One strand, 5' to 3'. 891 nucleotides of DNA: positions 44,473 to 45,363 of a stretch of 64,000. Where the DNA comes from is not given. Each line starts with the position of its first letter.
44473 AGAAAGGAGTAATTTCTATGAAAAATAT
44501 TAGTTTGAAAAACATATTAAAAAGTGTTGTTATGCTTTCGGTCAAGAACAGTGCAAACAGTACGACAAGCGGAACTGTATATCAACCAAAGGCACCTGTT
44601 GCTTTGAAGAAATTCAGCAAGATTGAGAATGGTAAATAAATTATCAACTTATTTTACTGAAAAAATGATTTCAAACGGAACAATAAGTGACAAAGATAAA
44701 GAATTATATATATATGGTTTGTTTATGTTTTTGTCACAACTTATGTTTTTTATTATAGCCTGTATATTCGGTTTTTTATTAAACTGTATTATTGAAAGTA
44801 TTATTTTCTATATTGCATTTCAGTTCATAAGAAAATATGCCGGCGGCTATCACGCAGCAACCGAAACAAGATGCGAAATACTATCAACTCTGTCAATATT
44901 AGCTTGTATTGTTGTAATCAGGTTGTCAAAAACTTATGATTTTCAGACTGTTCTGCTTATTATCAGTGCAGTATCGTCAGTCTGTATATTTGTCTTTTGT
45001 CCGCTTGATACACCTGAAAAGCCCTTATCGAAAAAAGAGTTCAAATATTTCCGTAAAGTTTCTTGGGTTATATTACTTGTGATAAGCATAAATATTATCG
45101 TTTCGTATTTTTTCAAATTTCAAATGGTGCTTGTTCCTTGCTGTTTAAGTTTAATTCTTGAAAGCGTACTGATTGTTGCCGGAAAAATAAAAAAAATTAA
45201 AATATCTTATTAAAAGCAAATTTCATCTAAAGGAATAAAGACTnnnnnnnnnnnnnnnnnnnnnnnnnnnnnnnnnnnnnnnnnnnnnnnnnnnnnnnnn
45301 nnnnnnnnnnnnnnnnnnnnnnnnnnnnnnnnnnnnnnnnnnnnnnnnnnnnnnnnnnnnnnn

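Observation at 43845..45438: Atypical agr-like locus: peptide gene precedes and overlaps agrB, the candidate autoinducer lacks cysteine, and a zinc-ribbon miniprotein follows agrB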

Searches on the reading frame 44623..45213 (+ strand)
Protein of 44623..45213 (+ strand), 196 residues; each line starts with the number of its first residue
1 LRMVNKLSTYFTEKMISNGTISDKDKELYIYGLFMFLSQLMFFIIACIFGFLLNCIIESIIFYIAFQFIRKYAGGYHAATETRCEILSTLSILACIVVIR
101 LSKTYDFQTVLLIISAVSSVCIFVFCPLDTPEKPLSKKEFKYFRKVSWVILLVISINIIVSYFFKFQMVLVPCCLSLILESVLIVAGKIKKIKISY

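Call 3: search_protein_families(library=pfam, proteins=[window:44623-45213:+], max_evalue=1)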
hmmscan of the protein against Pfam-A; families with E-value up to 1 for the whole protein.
window:44623-45213:+ (196 aa): 3 families
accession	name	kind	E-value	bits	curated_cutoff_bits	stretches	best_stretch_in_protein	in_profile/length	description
PF04647.20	AgrB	-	8.6e-38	130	23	1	9-184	2-181/185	Accessory gene regulator B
PF19658.4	DUF6161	-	0.054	13.4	27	1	128-173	77-122/216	Family of unknown function (DUF6161)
PF07690.21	MFS_1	-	0.4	10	33.4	0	38-179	202-320/347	Major Facilitator Superfamily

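Call 4: search_protein_families(library=ncbifam, proteins=[window:44623-45213:+], max_evalue=1)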
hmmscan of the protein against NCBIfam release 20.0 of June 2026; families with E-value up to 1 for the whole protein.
window:44623-45213:+ (196 aa): 1 family
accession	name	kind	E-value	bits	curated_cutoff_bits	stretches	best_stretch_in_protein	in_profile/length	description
NF002210.0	PRK01100.1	equivalog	3.3e-11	43.3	282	1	6-163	13-170/210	accessory gene regulator ArgB-like protein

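Call 5: find_homologous_proteins(query=window:44629-45213:+, max_evalue=0.00001)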
Query window:44629-45213:+ (194 aa): 1096 proteins with E <= 0.00001 among 1221 candidates; the best 120 are listed.
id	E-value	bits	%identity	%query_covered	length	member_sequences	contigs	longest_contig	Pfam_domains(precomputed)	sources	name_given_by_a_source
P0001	7.8e-116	402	100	100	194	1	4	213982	PF04647.21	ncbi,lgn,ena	-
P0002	1.2e-112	392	96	100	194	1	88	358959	PF04647.21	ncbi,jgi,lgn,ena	-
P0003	1.2e-111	389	96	100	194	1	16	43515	PF04647.21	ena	-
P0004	1.4e-111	388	95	99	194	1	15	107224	PF04647.21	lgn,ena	-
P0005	1.2e-110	385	94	99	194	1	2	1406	PF04647.21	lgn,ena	-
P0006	1.2e-110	385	95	99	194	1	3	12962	PF04647.21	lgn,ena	-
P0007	1.4e-108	379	95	99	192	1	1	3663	PF04647.21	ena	-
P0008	2.1e-108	378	94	100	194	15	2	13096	PF04647.21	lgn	-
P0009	2.9e-108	378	93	100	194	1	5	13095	PF04647.21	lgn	-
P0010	1.4e-107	375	93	100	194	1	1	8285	PF04647.21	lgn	-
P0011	6.1e-100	350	85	98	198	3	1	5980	PF04647.21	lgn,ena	-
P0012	1.3e-99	349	85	98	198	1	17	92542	PF04647.21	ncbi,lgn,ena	-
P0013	4.1e-99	348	84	98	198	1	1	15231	PF04647.21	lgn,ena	-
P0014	5.5e-98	344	83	98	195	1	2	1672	PF04647.21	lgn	-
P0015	2.1e-97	342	82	98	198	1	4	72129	PF04647.21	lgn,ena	-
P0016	7.4e-97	340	83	98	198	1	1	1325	PF04647.21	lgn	-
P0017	1.1e-96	340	81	98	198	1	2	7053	PF04647.21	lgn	-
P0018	1.8e-96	339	81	100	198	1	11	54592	PF04647.21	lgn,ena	-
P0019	1.9e-96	339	83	98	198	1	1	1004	PF04647.21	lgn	-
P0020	2.7e-96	339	82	98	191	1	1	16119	PF04647.21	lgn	-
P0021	2.8e-96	339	82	98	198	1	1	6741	PF04647.21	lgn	-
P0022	3.6e-96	338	82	98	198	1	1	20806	PF04647.21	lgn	-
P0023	3.8e-96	338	81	98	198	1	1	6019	PF04647.21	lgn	-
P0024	5.0e-96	338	81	98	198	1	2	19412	PF04647.21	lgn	-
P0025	6.4e-96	337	82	98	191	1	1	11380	PF04647.21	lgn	-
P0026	7.3e-96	337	83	98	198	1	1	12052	PF04647.21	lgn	-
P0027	8.8e-96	337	81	98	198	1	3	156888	PF04647.21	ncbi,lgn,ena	-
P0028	1.4e-95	336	83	98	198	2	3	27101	PF04647.21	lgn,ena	-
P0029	1.6e-95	336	84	98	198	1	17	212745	PF04647.21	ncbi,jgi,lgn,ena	-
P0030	1.7e-95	336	95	86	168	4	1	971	PF04647.21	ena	-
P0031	2.0e-95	336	84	98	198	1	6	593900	PF04647.21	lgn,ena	-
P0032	3.3e-95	335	83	98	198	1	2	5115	PF04647.21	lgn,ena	-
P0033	3.9e-95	335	79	98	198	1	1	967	PF04647.21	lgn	-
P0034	4.7e-95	335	83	98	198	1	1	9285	PF04647.21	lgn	-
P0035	5.3e-95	334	83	98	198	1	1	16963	PF04647.21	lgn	-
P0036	6.0e-95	334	82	98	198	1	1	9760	PF04647.21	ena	-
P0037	7.2e-95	334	81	98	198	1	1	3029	PF04647.21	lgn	-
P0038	7.5e-95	334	82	98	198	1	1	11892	PF04647.21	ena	-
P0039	7.9e-95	334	81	98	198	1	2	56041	PF04647.21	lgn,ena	-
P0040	1.2e-94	333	81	98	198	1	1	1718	PF04647.21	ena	-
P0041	1.4e-94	333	82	98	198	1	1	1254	PF04647.21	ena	-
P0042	4.9e-94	331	78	98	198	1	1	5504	PF04647.21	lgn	-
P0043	5.6e-94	331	80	98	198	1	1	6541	PF04647.21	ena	-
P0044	6.6e-94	331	79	98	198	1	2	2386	PF04647.21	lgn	-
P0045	7.7e-94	331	79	98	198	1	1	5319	PF04647.21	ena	-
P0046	8.3e-94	331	79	98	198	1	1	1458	PF04647.21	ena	-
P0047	1.1e-93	330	80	98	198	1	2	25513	PF04647.21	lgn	-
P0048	1.5e-93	330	79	98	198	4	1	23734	PF04647.21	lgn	-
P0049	5.4e-93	328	78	98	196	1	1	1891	PF04647.21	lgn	-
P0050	7.7e-93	327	79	98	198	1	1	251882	PF04647.21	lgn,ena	-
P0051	8.2e-93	327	80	98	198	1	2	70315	PF04647.21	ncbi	-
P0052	8.3e-93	327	78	98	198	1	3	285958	PF04647.21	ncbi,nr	ncbi:MAG: accessory gene regulator B family protein [Acetobacter sp.]|nr:accessory gene regulator B 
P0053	1.5e-92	326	79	98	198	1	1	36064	PF04647.21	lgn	-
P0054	1.5e-92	326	81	98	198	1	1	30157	PF04647.21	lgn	-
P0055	1.7e-92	326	79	98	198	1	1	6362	PF04647.21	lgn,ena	-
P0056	1.9e-92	326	77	98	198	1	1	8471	PF04647.21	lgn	-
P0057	2.0e-92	326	78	98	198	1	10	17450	PF04647.21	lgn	-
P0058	2.2e-92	326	77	98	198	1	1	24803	PF04647.21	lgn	-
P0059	2.2e-92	326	77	98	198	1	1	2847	PF04647.21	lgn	-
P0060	2.2e-92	326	79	98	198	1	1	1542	PF04647.21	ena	-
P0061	2.4e-92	326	78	98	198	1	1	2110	PF04647.21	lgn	-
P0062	3.0e-92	325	79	98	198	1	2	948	PF04647.21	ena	-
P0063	3.5e-92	325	79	98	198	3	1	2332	PF04647.21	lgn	-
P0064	5.7e-92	325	77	98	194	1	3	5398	PF04647.21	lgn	-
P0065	1.1e-91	324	78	98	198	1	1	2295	PF04647.21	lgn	-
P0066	1.2e-91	323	76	98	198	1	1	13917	PF04647.21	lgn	-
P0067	1.9e-91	323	76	98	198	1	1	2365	PF04647.21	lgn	-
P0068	2.7e-91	322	78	98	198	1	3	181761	PF04647.21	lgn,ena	-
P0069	3.6e-91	322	77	98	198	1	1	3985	PF04647.21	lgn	-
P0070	4.4e-91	322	77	98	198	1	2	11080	PF04647.21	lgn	-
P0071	4.9e-91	321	78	98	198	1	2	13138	PF04647.21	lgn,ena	-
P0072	6.2e-91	321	77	98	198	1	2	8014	PF04647.21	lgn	-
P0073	7.4e-91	321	77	99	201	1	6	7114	PF04647.21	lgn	-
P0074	7.5e-91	321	77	98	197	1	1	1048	PF04647.21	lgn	-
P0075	8.0e-91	321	76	98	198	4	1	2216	PF04647.21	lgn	-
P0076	9.3e-91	321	75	98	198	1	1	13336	PF04647.21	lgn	-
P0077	1.1e-90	320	76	98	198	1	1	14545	PF04647.21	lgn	-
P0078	1.4e-90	320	77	98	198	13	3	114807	PF04647.21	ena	-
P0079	1.6e-90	320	76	98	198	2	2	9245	PF04647.21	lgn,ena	-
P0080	1.7e-90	320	76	98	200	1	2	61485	PF04647.21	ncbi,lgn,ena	-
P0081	1.8e-90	320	97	83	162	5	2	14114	PF04647.21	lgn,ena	-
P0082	1.8e-90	320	77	97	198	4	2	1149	PF04647.21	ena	-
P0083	2.9e-90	319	75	98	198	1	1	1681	PF04647.21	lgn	-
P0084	3.0e-90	319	76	98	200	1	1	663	PF04647.21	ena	-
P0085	4.3e-90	318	75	98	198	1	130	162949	PF04647.21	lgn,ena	-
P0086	4.5e-90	318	78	98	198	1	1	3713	PF04647.21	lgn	-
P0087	5.1e-90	318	79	98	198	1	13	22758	PF04647.21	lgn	-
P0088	5.2e-90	318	76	98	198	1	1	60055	PF04647.21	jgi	-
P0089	5.6e-90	318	77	98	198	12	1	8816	PF04647.21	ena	-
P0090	7.4e-90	318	78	98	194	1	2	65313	PF04647.21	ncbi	-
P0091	7.8e-90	318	75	99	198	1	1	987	PF04647.21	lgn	-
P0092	8.4e-90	317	77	98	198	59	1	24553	PF04647.21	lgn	-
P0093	8.8e-90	317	76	98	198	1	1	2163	PF04647.21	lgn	-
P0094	1.2e-89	317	75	98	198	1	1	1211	PF04647.21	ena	-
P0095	1.4e-89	317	78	98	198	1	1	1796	PF04647.21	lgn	-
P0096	1.5e-89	317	74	98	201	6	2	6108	PF04647.21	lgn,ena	-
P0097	1.6e-89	317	78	98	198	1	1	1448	PF04647.21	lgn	-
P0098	2.0e-89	316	76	98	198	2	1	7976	PF04647.21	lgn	-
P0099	2.2e-89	316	76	98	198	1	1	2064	PF04647.21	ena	-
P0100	2.5e-89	316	76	98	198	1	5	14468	PF04647.21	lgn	-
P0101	2.6e-89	316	75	98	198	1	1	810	PF04647.21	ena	-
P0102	2.6e-89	316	77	98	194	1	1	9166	PF04647.21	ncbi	-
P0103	2.9e-89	316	76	98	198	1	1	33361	PF04647.21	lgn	-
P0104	3.0e-89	316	76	97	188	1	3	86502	PF04647.21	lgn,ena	-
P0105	3.0e-89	316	76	98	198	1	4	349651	PF04647.21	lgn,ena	-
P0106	4.0e-89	315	74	98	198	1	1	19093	PF04647.21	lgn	-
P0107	5.0e-89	315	75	98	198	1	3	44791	PF04647.21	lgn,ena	-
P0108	6.2e-89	315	75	98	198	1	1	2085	PF04647.21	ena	-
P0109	7.6e-89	314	76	98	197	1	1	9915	PF04647.21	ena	-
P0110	9.1e-89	314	76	97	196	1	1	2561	PF04647.21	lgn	-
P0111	9.7e-89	314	76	98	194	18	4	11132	PF04647.21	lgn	-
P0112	1.0e-88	314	77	98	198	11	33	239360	PF04647.21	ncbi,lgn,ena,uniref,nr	ncbi:accessory gene regulator ArgB-like protein [Eubacterium coprostanoligenes]|uniref:accessory gen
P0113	1.3e-88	314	76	98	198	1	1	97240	PF04647.21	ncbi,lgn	ncbi:MAG: accessory gene regulator ArgB-like protein [Eubacterium sp.]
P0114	1.4e-88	313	75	98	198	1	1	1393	PF04647.21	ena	-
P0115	1.5e-88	313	75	98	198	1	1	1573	PF04647.21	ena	-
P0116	1.5e-88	313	76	98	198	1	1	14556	PF04647.21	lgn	-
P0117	2.2e-88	313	74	98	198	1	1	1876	PF04647.21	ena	-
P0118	2.3e-88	313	76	98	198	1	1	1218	PF04647.21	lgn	-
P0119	2.5e-88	313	75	98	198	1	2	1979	PF04647.21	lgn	-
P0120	2.9e-88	312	74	98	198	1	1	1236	PF04647.21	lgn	-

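Call 10: find_related_loci(query=A2, collection=genome_contigs, flank=5000)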
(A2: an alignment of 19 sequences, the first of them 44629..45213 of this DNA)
Query A2 (194 aa) in genome_contigs; peptide patterns used: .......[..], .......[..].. (x = any residue, [..] = any of these).
70 stretches matched a pattern; 49 encode a relative of the query (tblastn E <= 1e-3); 49 distinct loci.
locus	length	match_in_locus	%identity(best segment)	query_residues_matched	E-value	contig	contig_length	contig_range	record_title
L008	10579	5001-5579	96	1-193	1e-120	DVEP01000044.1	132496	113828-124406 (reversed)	MAG TPA_asm: Eubacterium sp. isolate msp_0638_b G48784_k105_151392, whole genome shotgun sequence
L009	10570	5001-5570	78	1-190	5e-102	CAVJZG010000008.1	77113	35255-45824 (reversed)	bacterium isolate G02637-L1_cleanbin_000002 genome assembly, contig: Spades_G02637-L1_contig_80, whole genome shotgun se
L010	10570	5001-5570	76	1-190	2e-99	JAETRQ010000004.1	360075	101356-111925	MAG: Eubacteriaceae bacterium isolate S30_Bin2 scaffold_98, whole genome shotgun sequence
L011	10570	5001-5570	76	1-190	4e-98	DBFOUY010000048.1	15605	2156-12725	MAG TPA_asm: Eubacterium sp. isolate MAG11840 contig48, whole genome shotgun sequence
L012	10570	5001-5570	78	1-190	2e-94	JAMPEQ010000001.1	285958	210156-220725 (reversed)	MAG: Bacteroides sp. isolate NALB_7823_8 Scaffold_#1__SCF_001___285958_bp, whole genome shotgun sequence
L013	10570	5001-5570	76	1-190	2e-90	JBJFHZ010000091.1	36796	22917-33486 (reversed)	MAG: Eubacterium sp. isolate PUUB56_bin.032 NODE_589_length_36796_cov_11.541820, whole genome shotgun sequence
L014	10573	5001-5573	76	1-191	2e-90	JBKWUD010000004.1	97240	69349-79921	MAG: Eubacterium sp. isolate C014_24 NODE_396_length_97240_cov_10.099707, whole genome shotgun sequence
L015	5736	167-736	73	1-190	2e-88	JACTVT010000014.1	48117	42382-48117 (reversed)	MAG: Eubacterium sp. isolate msp_0640_a NODE_155_length_48117_cov_10.312076, whole genome shotgun sequence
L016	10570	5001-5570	67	1-190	2e-87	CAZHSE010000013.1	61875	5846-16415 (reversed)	MAG TPA_asm: uncultured Bacteroides sp. isolate SRP287540_co2_26 genome assembly, contig: NODE_340_length_61875_cov_24.2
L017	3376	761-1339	67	1-193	8e-88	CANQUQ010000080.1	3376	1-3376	MAG: uncultured Acetatifactor sp. isolate Lapin-032__bin19 genome assembly, contig: Lapin-032__NODE_34384_length_3376_co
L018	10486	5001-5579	72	1-193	1e-85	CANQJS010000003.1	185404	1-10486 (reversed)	MAG: uncultured Clostridia bacterium isolate Lapin-026__bin51 genome assembly, contig: Lapin-026__NODE_52_length_185404_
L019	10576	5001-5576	65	1-192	6e-86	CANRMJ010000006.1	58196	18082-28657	MAG: uncultured Clostridia bacterium isolate Lapin-030__bin43 genome assembly, contig: Lapin-030__NODE_780_length_58196_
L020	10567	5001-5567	67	1-189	3e-84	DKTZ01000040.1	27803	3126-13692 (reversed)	MAG TPA_asm: Ruminococcaceae bacterium UBA7217 UBA7217_contig_381, whole genome shotgun sequence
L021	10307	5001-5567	64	1-189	4e-84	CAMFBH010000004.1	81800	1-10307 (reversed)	MAG: uncultured Clostridia bacterium isolate SRR11489777_bin.85_metaWRAP_v1.3_MAG genome assembly, contig: ERZ11466755.1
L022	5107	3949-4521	69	1-191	3e-83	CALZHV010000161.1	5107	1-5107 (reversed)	MAG: uncultured Lachnospiraceae bacterium isolate SRR3178346_bin.41_metaWRAP_v1.3_MAG genome assembly, contig: ERZ897499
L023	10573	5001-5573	69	1-191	2e-82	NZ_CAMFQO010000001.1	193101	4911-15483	MAG: uncultured Eubacterium sp. isolate SRR15725431_bin.7_metaWRAP_v1.3_MAG ERZ10622460.1, whole genome shotgun sequence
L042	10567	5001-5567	53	1-189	9e-62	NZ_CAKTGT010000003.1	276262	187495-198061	MAG: uncultured Eubacterium sp. isolate REFINED_METABAT215_TOP10_CONTIGS_1500_ASSEMBLY_K77_MERGED__Hadza_MoBio_hadza-E-H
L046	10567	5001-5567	51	1-189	2e-58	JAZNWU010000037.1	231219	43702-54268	MAG: Candidatus Fimenecus sp. isolate T1900044782_TS20190248.MAGScoT_cleanbin_000028 SGB_2577_k141_1875799, whole genome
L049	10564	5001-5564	46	1-189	3e-55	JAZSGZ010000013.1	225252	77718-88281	MAG: Acutalibacteraceae bacterium isolate T1900044577_TS20190043.MAGScoT_cleanbin_000010 SGB_509_k141_522492, whole geno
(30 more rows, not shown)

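Call 28: search_dna_similar(query=window:44629-45213:+, collection=plasmids, mode=protein, max_evalue=0.00001, max_rows=30, rows=spread)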
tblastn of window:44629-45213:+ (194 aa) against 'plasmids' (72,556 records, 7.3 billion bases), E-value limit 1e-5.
Records with a match: 8; places in all: 10; records where one place covers at least 80% of the query: 0.
Best place of each record, by identity: <60% 8.
By first word of the organism name: Paraclostridium 4; Monoglobus 1; [Eubacterium] 1; Lachnospira 1; Clostridium 1.
By predicted mobility (MOB-suite, as given by PLSDB): non-mobilizable 8.
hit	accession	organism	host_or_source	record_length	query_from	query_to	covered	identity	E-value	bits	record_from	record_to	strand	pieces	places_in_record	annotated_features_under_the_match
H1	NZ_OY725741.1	Monoglobus pectinilyticus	-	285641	1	143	74%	29.2%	5e-11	68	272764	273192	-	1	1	accessory gene regulator B family protein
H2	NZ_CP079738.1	Paraclostridium bifermentans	whole organism,soil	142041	8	138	68%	31.1%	6e-11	67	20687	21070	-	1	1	accessory gene regulator B family protein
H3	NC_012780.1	[Eubacterium] eligens ATCC 27750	-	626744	1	143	74%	28.4%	7e-7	56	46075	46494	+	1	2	accessory gene regulator B family protein | AgrD family cyclic lactone autoinducer peptide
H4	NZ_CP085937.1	Lachnospira eligens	-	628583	1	143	74%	28.4%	7e-7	56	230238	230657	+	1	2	accessory gene regulator B family protein | AgrD family cyclic lactone autoinducer peptide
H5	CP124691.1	Paraclostridium bifermentans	Whole organism,peat soil sample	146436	8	143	70%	29.2%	1e-10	67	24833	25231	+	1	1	accessory gene regulator B family protein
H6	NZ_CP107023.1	Clostridium beijerinckii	cell culture,cell pellet of fermenting ...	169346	18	139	63%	31.6%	6e-10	65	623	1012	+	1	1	accessory gene regulator B family protein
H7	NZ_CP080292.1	Paraclostridium sordellii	Trichechus manatus,isolate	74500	10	143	69%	28.4%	2e-7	57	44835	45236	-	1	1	accessory gene regulator B family protein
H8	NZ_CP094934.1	Paraclostridium bifermentans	Homo sapiens,feces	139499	19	138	62%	29.8%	9e-11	67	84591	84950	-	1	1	accessory gene regulator B family protein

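Call 29: search_dna_similar(query=window:44629-45213:+, collection=phages, mode=protein, max_evalue=0.00001, max_rows=20)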
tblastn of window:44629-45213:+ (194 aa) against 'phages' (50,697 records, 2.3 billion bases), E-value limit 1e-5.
Records with a match: 11; places in all: 11; records where one place covers at least 80% of the query: 1.
Best place of each record, by identity: <60% 11.
By first word of the organism name: Bacteriophage 6; Clostridium 2; Brevibacillus 2; Ruminococcus 1.
By host as written in the record: - 8; Brevibacillus laterosporus 2; Ruminococcus sp. 1.
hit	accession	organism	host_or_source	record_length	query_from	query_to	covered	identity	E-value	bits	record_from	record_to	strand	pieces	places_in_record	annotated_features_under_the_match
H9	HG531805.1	Clostridium phage CDMH1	-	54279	3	139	71%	35.3%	9e-8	57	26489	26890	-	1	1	CDHM1_gp36: putative AgrB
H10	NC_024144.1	Clostridium phage CDMH1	-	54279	3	139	71%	35.3%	9e-8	57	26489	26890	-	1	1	CDHM1_gp36: accessory gene regulator B family protein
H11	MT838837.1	Bacteriophage sp.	human fecal samples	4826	20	189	88%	26.7%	3e-6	52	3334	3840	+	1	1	record has no annotation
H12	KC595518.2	Brevibacillus phage Davies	Brevibacillus laterosporus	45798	1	143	74%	28.3%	5e-7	54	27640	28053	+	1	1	accessory gene regulator B family protein | putative membrane protein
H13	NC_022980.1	Brevibacillus phage Davies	Brevibacillus laterosporus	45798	1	143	74%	28.3%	5e-7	54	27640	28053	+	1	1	accessory gene regulator B family protein | membrane protein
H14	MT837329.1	Bacteriophage sp.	human fecal samples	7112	10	139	67%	31.1%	4e-8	58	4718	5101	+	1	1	record has no annotation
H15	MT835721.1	Bacteriophage sp.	human fecal samples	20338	3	141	72%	28.1%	1e-12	71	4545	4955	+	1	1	record has no annotation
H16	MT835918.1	Bacteriophage sp.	human fecal samples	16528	2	143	73%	25.2%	5e-7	55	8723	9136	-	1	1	record has no annotation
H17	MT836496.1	Bacteriophage sp.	human fecal samples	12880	5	143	72%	25.4%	6e-9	60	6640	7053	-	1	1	record has no annotation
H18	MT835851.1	Bacteriophage sp.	human fecal samples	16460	1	128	66%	27.3%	1e-11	68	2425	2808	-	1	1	record has no annotation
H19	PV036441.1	Ruminococcus phage NatCom_29429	Ruminococcus sp.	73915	1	139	72%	24.1%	2e-6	53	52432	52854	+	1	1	hypothetical protein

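Call 30: get_annotated_region(hit=H3, flank=3500)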
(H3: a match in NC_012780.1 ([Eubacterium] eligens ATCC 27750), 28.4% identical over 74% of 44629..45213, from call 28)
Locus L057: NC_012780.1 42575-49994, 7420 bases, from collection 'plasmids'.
description: [Eubacterium] eligens ATCC 27750 plasmid unnamed, complete sequence
organism: [Eubacterium] eligens ATCC 27750 (NCBI taxid 515620)
taxonomy: Bacteria; Bacillota; Clostridia; Lachnospirales; Lachnospiraceae; Lachnospira; Lachnospira eligens; [Eubacterium] eligens ATCC 27750
host: -; source: -; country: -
typing (MOB-suite, as given by PLSDB): non-mobilizable; replicon rep_cluster_238
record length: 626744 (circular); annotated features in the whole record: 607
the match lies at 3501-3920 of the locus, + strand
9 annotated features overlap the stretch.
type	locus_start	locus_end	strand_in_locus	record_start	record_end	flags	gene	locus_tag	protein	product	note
CDS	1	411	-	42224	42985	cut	-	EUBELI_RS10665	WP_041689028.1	TIGR03915 family putative DNA repair protein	GO:0008150 - biological_process [Evidence IEA]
CDS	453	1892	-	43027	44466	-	-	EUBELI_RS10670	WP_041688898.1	putative DNA modification/repair radical SAM protein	-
CDS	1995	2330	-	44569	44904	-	-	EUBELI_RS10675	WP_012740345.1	helix-turn-helix transcriptional regulator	-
CDS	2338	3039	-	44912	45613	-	-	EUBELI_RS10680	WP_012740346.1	helix-turn-helix domain-containing protein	-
CDS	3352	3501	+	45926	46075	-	-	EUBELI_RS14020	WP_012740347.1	AgrD family cyclic lactone autoinducer peptide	-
CDS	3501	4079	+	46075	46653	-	-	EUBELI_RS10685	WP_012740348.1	accessory gene regulator B family protein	-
CDS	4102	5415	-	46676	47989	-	-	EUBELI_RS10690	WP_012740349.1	ATP-binding protein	-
CDS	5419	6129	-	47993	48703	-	-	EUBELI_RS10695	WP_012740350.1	LytTR family DNA-binding domain-containing protein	-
CDS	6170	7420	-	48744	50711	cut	-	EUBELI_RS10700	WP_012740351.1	hypothetical protein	-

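Call 31: get_annotated_region(hit=H1, flank=3500)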
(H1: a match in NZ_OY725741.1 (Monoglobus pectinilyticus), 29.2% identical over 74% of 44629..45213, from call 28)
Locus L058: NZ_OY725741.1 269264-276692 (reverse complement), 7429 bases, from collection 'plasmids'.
description: Monoglobus pectinilyticus strain Ruminococcaceae species TSDC17.2-1.2 plasmid 17, complete sequence
organism: Monoglobus pectinilyticus (NCBI taxid 1981510)
taxonomy: Bacteria; Bacillota; Clostridia; Monoglobales; Monoglobaceae; Monoglobus; Monoglobus pectinilyticus
host: -; source: -; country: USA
typing (MOB-suite, as given by PLSDB): non-mobilizable
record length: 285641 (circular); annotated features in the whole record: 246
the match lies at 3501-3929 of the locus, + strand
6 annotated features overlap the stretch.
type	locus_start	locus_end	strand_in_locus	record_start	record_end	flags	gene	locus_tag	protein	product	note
CDS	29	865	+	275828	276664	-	-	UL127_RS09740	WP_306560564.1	undecaprenyl-diphosphate phosphatase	GO:0016311 - dephosphorylation [Evidence IEA]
CDS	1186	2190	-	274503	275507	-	-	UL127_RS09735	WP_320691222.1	GHKL domain-containing protein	-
CDS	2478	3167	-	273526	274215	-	-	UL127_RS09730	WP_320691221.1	LytTR family transcriptional regulator DNA-binding domain-containing protein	-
CDS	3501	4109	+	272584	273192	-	-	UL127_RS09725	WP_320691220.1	accessory gene regulator B family protein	-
CDS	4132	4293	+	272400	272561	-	-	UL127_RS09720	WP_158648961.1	hypothetical protein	-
CDS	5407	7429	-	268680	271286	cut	-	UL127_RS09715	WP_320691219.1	response regulator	GO:0000160 - phosphorelay signal transduction system [Evidence IEA]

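Call 32: get_annotated_region(hit=H2, flank=3000)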
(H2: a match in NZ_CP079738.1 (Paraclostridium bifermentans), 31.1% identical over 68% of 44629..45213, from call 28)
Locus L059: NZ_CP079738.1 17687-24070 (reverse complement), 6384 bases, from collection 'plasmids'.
description: Paraclostridium bifermentans strain DSM 14991 plasmid unnamed1, complete sequence
organism: Paraclostridium bifermentans (NCBI taxid 1490)
taxonomy: Bacteria; Bacillota; Clostridia; Peptostreptococcales; Peptostreptococcaceae; Paraclostridium; Paraclostridium bifermentans
host: -; source: whole organism,soil; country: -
typing (MOB-suite, as given by PLSDB): non-mobilizable
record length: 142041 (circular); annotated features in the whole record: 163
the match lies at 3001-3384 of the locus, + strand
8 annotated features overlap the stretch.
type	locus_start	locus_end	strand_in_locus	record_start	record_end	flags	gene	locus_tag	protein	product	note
CDS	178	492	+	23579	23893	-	-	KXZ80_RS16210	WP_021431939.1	hypothetical protein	-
CDS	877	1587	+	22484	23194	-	-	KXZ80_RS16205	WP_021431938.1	LytTR family DNA-binding domain-containing protein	-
CDS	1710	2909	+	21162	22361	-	-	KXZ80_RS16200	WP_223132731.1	GHKL domain-containing protein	-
CDS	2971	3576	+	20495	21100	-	-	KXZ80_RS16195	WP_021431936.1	accessory gene regulator B family protein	-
CDS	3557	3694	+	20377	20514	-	-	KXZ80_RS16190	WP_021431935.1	cyclic lactone autoinducer peptide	-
CDS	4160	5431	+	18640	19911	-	-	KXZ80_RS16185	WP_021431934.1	radical SAM protein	-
CDS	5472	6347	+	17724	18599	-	-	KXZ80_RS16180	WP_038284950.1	ABC transporter ATP-binding protein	-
CDS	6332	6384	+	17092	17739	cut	-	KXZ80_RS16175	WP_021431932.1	ABC-2 transporter permease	-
